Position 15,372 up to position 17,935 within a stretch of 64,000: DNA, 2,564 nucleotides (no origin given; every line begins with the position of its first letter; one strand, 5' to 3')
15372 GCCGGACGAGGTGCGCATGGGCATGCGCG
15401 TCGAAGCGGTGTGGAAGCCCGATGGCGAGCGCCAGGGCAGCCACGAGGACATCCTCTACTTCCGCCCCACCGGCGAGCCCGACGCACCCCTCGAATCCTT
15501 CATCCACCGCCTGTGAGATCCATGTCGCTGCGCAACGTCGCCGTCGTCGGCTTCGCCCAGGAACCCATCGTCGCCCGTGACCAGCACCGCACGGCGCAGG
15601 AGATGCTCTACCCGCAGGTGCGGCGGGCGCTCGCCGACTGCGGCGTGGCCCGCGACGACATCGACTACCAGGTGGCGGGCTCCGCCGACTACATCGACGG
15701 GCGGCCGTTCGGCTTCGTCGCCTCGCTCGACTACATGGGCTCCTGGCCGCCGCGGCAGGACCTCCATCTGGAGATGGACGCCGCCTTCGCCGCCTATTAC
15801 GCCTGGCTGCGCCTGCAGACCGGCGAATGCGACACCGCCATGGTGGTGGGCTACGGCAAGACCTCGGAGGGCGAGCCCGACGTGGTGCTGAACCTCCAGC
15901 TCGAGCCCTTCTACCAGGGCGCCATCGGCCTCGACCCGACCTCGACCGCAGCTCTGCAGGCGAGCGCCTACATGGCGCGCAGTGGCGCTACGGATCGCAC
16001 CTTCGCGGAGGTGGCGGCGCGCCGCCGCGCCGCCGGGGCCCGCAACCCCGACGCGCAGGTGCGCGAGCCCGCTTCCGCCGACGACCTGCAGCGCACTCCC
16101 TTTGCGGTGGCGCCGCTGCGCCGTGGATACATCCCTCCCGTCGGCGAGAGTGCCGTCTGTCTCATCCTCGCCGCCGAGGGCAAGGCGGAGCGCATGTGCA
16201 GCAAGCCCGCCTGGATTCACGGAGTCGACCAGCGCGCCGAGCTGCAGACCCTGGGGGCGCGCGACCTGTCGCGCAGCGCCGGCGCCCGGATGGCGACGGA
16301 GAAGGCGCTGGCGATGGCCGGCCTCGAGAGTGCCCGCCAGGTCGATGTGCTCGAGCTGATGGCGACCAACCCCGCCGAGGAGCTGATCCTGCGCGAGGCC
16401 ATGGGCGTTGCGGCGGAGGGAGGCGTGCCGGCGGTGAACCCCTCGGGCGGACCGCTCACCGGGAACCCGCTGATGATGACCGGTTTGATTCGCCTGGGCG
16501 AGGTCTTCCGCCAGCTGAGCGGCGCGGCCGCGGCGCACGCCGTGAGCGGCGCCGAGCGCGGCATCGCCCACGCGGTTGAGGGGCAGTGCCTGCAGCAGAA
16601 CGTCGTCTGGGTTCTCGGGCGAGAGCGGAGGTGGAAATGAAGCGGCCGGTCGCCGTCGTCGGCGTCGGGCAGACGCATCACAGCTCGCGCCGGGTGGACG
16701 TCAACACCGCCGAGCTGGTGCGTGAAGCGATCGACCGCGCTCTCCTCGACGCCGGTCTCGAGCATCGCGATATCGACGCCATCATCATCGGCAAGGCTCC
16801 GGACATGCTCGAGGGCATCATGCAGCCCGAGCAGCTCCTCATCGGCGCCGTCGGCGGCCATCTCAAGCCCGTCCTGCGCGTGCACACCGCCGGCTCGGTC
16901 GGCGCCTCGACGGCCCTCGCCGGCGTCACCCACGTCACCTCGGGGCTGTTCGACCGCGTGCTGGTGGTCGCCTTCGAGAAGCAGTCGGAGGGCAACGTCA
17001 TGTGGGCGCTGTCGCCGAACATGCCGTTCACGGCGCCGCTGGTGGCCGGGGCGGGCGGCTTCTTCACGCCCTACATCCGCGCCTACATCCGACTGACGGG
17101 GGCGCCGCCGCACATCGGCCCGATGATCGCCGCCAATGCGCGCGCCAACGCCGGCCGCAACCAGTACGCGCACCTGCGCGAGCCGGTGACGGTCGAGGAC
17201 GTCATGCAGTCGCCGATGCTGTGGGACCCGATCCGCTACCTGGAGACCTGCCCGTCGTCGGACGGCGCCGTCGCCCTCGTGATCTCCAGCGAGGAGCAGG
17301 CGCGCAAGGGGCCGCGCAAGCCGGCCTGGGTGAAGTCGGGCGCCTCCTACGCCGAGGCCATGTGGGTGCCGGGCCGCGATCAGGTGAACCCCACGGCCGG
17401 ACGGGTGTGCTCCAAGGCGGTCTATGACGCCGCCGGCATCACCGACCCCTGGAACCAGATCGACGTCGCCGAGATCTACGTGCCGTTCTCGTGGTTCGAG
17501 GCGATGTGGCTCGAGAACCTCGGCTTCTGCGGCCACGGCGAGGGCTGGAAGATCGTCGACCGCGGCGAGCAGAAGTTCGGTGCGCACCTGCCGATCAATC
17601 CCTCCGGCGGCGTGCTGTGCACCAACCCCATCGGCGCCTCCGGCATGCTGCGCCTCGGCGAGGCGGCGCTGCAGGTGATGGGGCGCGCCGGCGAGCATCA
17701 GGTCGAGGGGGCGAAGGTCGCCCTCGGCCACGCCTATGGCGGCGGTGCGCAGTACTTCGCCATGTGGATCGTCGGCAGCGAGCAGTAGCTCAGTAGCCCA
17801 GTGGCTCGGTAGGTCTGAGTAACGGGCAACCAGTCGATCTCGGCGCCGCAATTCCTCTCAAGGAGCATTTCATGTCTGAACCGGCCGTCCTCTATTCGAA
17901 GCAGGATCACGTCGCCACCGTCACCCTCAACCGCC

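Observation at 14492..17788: Duplicated DUF35 + non-catalytic thiolase-like pairs: a candidate retro-aldolase (Ltp2-type) system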

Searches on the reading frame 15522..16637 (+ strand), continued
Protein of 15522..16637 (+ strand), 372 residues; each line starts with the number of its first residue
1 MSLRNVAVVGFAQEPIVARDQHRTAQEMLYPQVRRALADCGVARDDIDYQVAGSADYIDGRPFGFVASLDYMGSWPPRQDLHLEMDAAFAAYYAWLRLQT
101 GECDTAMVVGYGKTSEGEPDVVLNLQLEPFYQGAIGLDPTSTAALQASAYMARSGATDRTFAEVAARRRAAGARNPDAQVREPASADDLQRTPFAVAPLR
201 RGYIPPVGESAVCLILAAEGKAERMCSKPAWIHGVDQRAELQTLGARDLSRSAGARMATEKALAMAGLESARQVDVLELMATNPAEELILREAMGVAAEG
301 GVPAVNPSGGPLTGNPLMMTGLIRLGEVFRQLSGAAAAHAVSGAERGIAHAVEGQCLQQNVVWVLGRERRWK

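Call 75: fold_search(model_id=the predicted structure, library=pdb)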
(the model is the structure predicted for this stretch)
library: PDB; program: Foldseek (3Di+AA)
matches with E <= 10: 1094; with E <= 0.001: 972
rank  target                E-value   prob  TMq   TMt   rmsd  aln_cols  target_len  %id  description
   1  6et9_C                8.5e-32  1.00  0.93  0.89   1.8       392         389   23  Structure of the acetoacetyl-CoA-thiolase/HMG-CoA-synthase complex from Methanothermococcus thermolithotrophicus at 2. (released 2018-03-14)
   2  6esq_A                1.6e-29  1.00  0.93  0.88   2.0       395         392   22  Structure of the acetoacetyl-CoA thiolase/HMG-CoA synthase complex from Methanothermococcus thermolithotrophicus soake (released 2018-03-14)
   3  7yvy_A                2.9e-27  1.00  0.84  0.85   3.3       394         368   22  Crystal structure of thiolase PFC_04095 from Pyrococcus furiosus (released 2023-09-06)
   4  4yzo_A                4.0e-27  1.00  0.78  0.80   4.1       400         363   20  Crystal Structure Analysis of Thiolase-like protein, ST0096 from Sulfolobus Tokodaii (released 2016-03-30)
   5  5m3k_C                4.5e-27  1.00  0.89  0.83   2.4       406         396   21  A multi-component acyltransferase PhlABC from Pseudomonas protegens (released 2017-12-20)
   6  9skh_J                6.7e-27  1.00  0.89  0.84   2.3       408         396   21  Biocatalytic Regioselective C-Formylation of Resorcinol Derivatives (released 2026-02-18)
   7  4yzo_B                7.6e-27  1.00  0.81  0.84   3.0       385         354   21  Crystal Structure Analysis of Thiolase-like protein, ST0096 from Sulfolobus Tokodaii (released 2016-03-30)
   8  9skh_I                9.8e-27  1.00  0.87  0.82   3.3       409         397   22  Biocatalytic Regioselective C-Formylation of Resorcinol Derivatives (released 2026-02-18)
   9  6hrv_B                1.3e-26  1.00  0.85  0.81   4.2       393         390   21  Crystal structure of the zebrafish peroxisomal SCP2-thiolase (type-1) (released 2019-01-02)
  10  5mg5_C                1.4e-26  1.00  0.88  0.83   2.3       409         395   21  A multi-component acyltransferase PhlABC from Pseudomonas protegens soaked with the monoacetylphloroglucinol (MAPG) (released 2017-12-20)
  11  6hsp_B                1.7e-26  1.00  0.85  0.82   3.9       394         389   22  Crystal structure of the zebrafish peroxisomal SCP2-thiolase (type-1) in complex with CoA and octanoyl-CoA (released 2019-01-02)
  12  7yvy_C                1.8e-26  1.00  0.84  0.87   2.6       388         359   22  Crystal structure of thiolase PFC_04095 from Pyrococcus furiosus (released 2023-09-06)
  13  7yvy_B                2.7e-26  1.00  0.85  0.87   2.8       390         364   22  Crystal structure of thiolase PFC_04095 from Pyrococcus furiosus (released 2023-09-06)
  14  9skm_I                2.7e-26  1.00  0.88  0.83   3.2       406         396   22  Biocatalytic Regioselective C-Formylation of Resorcinol Derivatives (CsATase C88S) (released 2026-02-18)
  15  7pxp_C                2.7e-26  1.00  0.86  0.84   3.4       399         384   18  Benzoylsuccinyl-CoA thiolase (released 2022-04-06)
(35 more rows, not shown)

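Call 91: search_protein_families(library=pfam, proteins=[L083:11042-11968:+, L037:4946-5998:+, L048:4781-5956:+], max_evalue=0.01)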
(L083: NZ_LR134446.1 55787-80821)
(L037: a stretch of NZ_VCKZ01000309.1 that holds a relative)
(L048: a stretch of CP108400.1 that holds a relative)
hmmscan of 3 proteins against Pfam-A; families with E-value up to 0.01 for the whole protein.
L083:11042-11968:+ (309 aa): 2 families
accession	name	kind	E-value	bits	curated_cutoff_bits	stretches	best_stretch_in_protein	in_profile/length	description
PF01796.24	OB_ChsH2_C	-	1.1e-29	102.6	27.1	2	212-277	1-65/65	ChsH2, C-terminal OB-fold domain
PF12172.15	zf-ChsH2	-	4.2e-16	58.9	23.2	1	176-203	2-29/37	ChsH2, rubredoxin-like zinc ribbon domain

L037:4946-5998:+ (351 aa): 2 families
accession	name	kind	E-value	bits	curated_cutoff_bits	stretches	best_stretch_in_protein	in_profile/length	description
PF01796.24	OB_ChsH2_C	-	1.7e-22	79.6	27.1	2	255-319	1-65/65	ChsH2, C-terminal OB-fold domain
PF12172.15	zf-ChsH2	-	3.4e-06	27.2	23.2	1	219-250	2-33/37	ChsH2, rubredoxin-like zinc ribbon domain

L048:4781-5956:+ (392 aa): 1 family
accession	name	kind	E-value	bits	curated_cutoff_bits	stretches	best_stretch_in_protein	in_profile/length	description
PF01796.24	OB_ChsH2_C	-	4.6e-24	84.6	27.1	2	127-191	2-65/65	ChsH2, C-terminal OB-fold domain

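Call 93: find_homologous_proteins(query=L083:11968-13044:+, max_evalue=1e-30)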
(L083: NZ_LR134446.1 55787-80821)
Query L083:11968-13044:+ (359 aa): 7999 proteins with E <= 1e-30 among 8000 candidates; the best 120 are listed.
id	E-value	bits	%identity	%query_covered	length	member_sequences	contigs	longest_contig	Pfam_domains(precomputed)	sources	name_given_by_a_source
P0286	6.6e-226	767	98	100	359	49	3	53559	-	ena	-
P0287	6.6e-221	751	96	100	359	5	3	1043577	-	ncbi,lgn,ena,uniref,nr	ncbi:lipid-transfer protein [Tsukamurella pulmonis]|uniref:thiolase domain-containing protein n=1 Ta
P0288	1.6e-203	694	88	99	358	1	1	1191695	-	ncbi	ncbi:thiolase domain-containing protein [Tsukamurella serpentis]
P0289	1.2e-198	678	87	100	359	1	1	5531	-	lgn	-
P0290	1.2e-190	651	94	90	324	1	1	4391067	-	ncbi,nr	ncbi:lipid-transfer protein [Tsukamurella sp. PLM1]|nr:lipid-transfer protein [Tsukamurella sp. PLM1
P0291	9.6e-175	599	80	97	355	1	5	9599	-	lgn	-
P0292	4.4e-174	597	81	96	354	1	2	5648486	-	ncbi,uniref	ncbi:thiolase domain-containing protein [Tsukamurella soli]|uniref:Thiolase domain-containing protei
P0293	2.5e-168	578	75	98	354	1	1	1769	PF00108.30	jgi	jgi:acetyl-CoA acetyltransferase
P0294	8.0e-168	576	75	97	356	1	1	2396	-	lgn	-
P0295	3.5e-167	574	77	97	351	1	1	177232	PF00108.30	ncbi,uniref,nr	ncbi:thiolase domain-containing protein [Saccharopolyspora sp. K220]|uniref:thiolase domain-containi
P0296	3.3e-166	571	76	97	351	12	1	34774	-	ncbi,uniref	ncbi:thiolase domain-containing protein [Saccharopolyspora shandongensis]|uniref:thiolase domain-con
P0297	1.7e-165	569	75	96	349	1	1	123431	-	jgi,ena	-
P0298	2.6e-165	568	77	96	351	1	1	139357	PF00108.30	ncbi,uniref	ncbi:thiolase domain-containing protein [Saccharopolyspora sp. 5N708]|uniref:thiolase domain-contain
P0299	3.4e-165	568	73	96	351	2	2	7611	PF00108.30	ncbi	ncbi:MAG: thiolase domain-containing protein [Haloechinothrix sp.]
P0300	4.1e-165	567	73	100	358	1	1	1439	-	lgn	-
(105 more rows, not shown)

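Call 94: list_cluster_members(proteins=[P0001, window:15522-16637:+, window:14492-14965:+, window:15016-15513:+, window:17872-18681:+, window:50160-51368:-])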
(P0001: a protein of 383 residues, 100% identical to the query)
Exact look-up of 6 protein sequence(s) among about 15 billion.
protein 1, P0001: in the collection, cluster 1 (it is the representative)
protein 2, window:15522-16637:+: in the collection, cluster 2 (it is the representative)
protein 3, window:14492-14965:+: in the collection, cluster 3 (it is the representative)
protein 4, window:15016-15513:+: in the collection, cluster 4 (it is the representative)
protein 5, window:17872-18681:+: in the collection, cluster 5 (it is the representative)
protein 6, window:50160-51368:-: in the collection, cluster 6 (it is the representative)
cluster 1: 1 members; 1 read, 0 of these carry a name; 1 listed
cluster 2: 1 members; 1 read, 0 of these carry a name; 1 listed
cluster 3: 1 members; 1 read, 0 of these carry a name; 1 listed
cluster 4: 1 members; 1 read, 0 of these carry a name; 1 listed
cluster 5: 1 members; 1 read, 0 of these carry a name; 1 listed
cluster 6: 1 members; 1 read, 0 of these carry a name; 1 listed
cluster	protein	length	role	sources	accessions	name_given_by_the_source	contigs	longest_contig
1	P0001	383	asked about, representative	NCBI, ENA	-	-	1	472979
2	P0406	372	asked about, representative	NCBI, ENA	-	-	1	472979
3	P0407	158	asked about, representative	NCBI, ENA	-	-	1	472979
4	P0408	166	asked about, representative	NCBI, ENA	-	-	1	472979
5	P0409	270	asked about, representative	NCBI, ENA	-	-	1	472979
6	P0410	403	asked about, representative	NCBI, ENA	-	-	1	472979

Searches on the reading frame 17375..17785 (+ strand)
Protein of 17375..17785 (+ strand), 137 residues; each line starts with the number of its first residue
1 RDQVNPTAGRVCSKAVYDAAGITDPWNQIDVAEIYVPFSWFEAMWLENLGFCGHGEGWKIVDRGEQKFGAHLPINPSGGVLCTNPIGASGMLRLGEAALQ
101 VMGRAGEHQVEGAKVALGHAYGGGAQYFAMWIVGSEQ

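Call 76: search_solved_structures(query=window:17375-17785:+, max_evalue=0.01, show_alignments=5)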
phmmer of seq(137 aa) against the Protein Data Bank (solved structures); distinct sequences matched with E-value up to 0.01: 17.
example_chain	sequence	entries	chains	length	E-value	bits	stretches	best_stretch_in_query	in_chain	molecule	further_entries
6hsj_A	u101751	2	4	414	8.8e-20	74.3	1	10-134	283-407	SCP2-thiolase (type-1)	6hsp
6hrv_A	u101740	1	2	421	8.9e-20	74.3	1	10-134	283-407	SCP2-thiolase (type-1)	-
7pxp_C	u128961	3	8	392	8.2e-15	58.2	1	11-125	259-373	Benzoylsuccinyl-CoA thiolase subunit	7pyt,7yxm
4yzo_A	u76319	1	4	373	2e-14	57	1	27-134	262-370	Putative acyl-CoA acyltransferase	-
4u4e_A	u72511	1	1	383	3.1e-11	46.6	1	8-125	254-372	Thiolase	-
7yvy_A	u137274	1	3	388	1.7e-10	44.2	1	8-126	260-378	Acetyl-CoA acetyltransferase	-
6esq_A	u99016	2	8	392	4.4e-10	42.9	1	4-102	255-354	acetoacetyl-CoA thiolase | Acetyl-CoA acetyltransferase thiolase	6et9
5m3k_C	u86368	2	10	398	6.4e-10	42.3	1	11-132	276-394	2,4-diacetylphloroglucinol biosynthesis protein PhlC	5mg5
4bia_A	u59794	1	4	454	1.2e-09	41.5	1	6-113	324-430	3-KETOACYL-COA THIOLASE, PUTATIVE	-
4bi9_A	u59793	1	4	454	2.2e-09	40.6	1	6-113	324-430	3-KETOACYL-COA THIOLASE, PUTATIVE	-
9myr_A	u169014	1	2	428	6.9e-09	39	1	11-121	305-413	Nonspecific lipid-transfer protein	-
9skm_I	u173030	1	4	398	1.2e-08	38.2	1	11-132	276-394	2,4-diacetylphloroglucinol biosynthesis protein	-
9skh_I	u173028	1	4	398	1.2e-08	38.2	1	11-132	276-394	2,4-diacetylphloroglucinol biosynthesis protein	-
3zbk_A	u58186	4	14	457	2.9e-07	33.7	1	27-119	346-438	3-KETOACYL-COA THIOLASE-LIKE PROTEIN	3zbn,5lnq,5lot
3zbl_A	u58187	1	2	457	2.9e-07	33.7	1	27-119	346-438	3-KETOACYL-COA THIOLASE-LIKE PROTEIN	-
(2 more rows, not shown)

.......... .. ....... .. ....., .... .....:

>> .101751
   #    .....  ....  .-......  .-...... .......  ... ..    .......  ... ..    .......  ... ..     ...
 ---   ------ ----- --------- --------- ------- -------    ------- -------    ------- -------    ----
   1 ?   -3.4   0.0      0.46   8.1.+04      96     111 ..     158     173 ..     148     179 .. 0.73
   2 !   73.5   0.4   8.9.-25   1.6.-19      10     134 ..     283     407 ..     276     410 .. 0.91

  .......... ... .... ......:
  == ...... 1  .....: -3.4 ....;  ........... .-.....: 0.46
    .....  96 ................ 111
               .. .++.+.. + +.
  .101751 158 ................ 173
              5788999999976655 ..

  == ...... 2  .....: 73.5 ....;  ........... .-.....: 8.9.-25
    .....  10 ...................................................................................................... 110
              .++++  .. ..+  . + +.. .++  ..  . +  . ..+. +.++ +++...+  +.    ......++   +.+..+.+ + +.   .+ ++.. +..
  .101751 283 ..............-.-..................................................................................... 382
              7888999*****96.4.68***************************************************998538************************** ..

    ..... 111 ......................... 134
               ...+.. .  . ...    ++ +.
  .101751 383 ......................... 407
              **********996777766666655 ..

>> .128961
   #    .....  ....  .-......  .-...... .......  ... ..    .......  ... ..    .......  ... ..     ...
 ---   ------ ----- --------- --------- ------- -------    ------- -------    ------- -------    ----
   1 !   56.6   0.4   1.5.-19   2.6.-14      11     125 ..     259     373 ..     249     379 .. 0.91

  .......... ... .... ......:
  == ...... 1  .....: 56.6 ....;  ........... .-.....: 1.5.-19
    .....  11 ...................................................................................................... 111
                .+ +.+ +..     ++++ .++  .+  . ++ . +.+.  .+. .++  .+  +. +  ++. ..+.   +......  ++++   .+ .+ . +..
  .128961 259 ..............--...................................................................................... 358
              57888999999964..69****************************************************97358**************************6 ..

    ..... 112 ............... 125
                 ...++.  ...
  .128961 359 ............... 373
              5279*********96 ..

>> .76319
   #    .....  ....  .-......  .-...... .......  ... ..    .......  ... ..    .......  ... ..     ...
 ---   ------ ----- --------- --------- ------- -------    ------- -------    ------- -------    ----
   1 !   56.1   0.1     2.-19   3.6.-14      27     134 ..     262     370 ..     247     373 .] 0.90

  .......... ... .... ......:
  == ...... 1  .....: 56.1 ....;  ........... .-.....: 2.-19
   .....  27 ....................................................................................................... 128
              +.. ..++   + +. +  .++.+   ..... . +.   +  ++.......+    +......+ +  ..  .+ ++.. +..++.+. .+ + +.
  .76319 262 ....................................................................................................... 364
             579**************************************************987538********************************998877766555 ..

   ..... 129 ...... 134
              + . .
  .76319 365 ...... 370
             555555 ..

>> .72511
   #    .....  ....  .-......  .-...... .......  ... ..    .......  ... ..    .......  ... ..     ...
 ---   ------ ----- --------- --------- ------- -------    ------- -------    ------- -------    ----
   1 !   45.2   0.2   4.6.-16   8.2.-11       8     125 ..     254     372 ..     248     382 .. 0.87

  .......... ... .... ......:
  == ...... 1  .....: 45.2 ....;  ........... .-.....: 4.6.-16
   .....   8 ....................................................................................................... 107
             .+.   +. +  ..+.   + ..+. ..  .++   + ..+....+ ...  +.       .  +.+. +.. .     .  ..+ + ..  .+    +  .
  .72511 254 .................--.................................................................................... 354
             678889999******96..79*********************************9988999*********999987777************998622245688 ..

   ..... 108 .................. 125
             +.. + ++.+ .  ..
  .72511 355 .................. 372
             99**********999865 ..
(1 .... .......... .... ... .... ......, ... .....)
